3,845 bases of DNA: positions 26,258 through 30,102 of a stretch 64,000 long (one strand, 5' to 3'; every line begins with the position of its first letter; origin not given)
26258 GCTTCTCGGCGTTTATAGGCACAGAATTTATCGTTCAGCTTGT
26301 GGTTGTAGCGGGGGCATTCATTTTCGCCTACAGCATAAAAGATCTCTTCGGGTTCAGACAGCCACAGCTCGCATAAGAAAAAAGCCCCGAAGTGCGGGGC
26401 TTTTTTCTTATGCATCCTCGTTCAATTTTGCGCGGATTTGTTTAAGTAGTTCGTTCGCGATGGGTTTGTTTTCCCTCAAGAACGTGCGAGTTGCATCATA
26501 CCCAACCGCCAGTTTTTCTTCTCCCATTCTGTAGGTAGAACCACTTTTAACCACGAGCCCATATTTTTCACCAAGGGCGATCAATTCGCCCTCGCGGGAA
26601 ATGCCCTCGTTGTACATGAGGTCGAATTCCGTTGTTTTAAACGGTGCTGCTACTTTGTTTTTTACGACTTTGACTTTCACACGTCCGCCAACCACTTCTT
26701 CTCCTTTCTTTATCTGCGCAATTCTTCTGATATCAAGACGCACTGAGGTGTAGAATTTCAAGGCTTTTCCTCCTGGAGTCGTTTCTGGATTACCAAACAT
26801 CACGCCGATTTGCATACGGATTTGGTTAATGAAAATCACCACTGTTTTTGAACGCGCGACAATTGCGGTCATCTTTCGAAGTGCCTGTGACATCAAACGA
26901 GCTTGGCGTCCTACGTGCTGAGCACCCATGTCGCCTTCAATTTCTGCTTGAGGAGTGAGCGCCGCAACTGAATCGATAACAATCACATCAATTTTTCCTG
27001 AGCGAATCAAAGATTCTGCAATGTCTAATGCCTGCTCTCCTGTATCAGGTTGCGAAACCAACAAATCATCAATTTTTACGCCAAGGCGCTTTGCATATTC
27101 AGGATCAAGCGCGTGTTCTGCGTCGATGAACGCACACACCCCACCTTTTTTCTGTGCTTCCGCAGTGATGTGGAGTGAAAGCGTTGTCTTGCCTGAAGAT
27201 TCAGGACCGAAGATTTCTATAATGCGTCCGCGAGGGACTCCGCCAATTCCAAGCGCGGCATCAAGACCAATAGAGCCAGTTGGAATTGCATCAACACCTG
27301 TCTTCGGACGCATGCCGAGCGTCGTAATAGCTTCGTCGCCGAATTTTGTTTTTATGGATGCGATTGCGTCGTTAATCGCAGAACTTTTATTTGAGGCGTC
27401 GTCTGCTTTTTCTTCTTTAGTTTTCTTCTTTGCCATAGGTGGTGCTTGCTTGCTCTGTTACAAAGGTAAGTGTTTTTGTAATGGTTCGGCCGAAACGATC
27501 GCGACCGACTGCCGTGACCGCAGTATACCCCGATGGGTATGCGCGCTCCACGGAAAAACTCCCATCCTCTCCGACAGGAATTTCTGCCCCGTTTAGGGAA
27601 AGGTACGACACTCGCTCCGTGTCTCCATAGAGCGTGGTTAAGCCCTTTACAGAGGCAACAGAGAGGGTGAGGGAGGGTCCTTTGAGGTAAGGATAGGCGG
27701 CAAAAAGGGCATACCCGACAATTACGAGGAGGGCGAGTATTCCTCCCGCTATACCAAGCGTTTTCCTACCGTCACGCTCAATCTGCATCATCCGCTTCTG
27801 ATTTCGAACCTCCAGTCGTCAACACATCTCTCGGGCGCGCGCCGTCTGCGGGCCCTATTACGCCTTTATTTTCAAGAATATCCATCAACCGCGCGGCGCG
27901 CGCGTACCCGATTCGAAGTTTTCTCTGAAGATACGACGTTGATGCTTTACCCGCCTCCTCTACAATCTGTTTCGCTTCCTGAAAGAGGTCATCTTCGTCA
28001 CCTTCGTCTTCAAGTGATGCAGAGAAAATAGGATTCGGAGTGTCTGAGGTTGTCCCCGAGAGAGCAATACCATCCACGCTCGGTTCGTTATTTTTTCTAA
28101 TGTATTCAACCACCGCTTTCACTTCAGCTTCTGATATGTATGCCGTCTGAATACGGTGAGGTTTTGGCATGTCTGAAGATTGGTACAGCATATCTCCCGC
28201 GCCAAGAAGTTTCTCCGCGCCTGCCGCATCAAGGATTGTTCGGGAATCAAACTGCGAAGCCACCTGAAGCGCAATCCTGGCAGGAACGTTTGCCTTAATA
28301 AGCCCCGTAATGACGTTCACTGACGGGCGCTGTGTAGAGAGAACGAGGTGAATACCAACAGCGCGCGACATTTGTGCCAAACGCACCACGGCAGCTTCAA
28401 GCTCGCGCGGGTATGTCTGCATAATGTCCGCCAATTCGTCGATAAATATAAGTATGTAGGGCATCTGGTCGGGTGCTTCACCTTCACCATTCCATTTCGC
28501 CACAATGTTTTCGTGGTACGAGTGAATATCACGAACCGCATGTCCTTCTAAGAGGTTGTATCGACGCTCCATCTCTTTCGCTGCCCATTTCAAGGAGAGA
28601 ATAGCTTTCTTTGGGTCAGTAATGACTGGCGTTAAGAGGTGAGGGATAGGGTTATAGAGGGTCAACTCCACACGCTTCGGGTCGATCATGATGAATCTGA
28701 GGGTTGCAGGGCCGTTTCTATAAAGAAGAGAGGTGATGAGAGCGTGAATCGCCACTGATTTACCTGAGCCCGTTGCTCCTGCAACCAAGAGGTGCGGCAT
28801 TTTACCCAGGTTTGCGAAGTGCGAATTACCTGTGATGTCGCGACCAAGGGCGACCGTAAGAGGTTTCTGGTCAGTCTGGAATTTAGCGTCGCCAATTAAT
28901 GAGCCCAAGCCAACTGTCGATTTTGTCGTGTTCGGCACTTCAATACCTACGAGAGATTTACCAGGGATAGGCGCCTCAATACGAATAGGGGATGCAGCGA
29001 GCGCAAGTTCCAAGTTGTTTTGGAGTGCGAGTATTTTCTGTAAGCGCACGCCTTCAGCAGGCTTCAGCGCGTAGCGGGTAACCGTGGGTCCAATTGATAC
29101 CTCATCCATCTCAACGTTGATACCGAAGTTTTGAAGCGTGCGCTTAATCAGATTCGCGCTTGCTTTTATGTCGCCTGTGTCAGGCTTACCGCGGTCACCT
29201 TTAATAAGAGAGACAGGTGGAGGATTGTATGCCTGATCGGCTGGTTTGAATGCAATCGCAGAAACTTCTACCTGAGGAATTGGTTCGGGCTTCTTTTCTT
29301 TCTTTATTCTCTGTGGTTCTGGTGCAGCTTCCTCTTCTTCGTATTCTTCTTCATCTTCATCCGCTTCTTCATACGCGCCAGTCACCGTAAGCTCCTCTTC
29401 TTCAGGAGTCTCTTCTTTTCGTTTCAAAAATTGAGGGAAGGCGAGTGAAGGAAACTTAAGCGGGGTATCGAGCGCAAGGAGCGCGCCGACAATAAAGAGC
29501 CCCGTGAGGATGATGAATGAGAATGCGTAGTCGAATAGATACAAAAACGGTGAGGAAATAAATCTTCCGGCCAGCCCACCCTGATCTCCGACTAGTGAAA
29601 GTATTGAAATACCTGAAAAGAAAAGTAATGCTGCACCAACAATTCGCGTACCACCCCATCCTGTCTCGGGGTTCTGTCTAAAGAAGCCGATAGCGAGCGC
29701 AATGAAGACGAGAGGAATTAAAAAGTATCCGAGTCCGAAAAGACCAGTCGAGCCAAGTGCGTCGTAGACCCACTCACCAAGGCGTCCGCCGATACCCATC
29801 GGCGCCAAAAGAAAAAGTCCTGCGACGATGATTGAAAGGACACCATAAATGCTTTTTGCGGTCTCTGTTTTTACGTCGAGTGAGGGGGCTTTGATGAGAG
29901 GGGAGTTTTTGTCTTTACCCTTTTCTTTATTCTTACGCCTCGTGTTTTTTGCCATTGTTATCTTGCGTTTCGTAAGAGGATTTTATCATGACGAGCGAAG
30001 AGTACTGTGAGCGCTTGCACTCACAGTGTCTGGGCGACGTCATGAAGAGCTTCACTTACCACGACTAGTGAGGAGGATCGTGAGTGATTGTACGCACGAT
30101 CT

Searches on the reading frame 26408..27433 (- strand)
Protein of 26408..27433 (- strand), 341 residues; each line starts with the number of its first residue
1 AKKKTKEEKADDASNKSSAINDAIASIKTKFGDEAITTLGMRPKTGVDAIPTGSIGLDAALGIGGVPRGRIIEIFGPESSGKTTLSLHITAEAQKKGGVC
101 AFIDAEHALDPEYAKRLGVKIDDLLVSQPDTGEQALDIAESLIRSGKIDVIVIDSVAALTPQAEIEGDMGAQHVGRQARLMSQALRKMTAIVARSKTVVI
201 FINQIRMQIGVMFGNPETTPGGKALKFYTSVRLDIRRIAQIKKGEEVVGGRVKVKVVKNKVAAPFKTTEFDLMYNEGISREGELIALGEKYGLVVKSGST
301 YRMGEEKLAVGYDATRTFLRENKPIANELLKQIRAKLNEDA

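Call 63: search_protein_families(library=pfam, proteins=[window:26408-27433:-], max_evalue=0.0001)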
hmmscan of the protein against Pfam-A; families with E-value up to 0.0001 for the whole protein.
window:26408-27433:- (341 aa): 4 families
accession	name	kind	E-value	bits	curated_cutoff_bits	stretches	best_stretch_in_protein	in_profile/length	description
PF00154.27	RecA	-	1.6e-135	451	27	1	19-279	2-262/262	recA bacterial DNA recombination protein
PF21096.2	RecA_C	-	1.6e-12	47.8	27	1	282-338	1-57/57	RecA C-terminal domain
PF08423.17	Rad51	-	1.1e-10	41.6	22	1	49-237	7-211/244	Rad51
PF06745.19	ATPase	-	1.5e-06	28.2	26.6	1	50-121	1-74/231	KaiC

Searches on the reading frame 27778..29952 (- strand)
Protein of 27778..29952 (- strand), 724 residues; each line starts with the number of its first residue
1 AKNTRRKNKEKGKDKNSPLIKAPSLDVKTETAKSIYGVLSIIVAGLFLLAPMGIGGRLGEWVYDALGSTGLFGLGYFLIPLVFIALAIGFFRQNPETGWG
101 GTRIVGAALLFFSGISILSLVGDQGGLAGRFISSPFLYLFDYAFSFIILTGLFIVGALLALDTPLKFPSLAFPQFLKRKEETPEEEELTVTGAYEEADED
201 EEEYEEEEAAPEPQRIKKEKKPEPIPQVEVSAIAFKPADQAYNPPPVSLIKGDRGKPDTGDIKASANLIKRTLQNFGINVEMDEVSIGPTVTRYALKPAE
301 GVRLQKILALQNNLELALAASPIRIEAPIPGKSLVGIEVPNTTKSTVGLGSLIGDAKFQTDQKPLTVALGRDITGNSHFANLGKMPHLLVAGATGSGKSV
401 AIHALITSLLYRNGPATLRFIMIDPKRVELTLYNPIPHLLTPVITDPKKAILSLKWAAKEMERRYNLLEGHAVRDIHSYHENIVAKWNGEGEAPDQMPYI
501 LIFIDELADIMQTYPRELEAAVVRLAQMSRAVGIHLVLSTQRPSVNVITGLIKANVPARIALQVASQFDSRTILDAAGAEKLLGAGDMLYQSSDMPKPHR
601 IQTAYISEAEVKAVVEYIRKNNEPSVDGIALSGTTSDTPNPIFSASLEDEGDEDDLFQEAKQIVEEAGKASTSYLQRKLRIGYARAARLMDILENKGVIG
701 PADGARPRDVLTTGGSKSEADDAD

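Call 63: search_protein_families(library=pfam, proteins=[window:27778-29952:-], max_evalue=0.0001)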
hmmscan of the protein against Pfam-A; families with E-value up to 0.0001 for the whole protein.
window:27778-29952:- (724 aa): 3 families
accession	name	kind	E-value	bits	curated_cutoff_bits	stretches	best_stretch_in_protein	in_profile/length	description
PF01580.24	FtsK_SpoIIIE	-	2.7e-61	207.3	24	1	353-545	6-221/221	FtsK/SpoIIIE family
PF09397.16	FtsK_gamma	-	1.7e-27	95.3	30.6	1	652-712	2-62/63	Ftsk gamma domain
PF17854.6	FtsK_alpha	-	4e-27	94.8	22.9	1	246-341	3-101/101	FtsK alpha domain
